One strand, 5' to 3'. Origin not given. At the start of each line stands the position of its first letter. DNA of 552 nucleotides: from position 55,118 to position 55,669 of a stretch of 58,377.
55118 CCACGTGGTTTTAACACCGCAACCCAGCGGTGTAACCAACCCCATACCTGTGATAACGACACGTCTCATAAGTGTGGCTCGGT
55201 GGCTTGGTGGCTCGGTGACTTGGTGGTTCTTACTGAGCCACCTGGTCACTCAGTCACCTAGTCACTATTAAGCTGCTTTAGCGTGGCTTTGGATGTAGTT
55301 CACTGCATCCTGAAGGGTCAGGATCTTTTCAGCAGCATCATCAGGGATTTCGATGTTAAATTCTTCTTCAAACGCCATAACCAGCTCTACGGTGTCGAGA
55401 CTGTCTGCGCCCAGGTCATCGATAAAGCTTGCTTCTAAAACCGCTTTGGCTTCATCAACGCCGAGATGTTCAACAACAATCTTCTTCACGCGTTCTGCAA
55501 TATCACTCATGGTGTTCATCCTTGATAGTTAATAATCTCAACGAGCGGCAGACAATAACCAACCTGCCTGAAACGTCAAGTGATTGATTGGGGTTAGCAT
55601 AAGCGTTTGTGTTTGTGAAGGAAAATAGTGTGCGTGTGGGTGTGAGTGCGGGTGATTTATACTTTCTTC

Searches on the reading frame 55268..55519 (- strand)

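Call 71: search_protein_families(library=pfam, proteins=[window:55268-55519:-], max_evalue=0.00001)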
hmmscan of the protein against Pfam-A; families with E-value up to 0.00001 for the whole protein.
window:55268-55519:- (83 aa): 2 families
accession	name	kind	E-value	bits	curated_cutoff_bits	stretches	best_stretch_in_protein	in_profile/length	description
PF00550.31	PP-binding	-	4.2e-12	46.6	20.8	1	9-76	1-67/67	Phosphopantetheine attachment site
PF14573.12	PP-binding_2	-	5.8e-06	26.9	32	1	27-79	35-87/96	Acyl-carrier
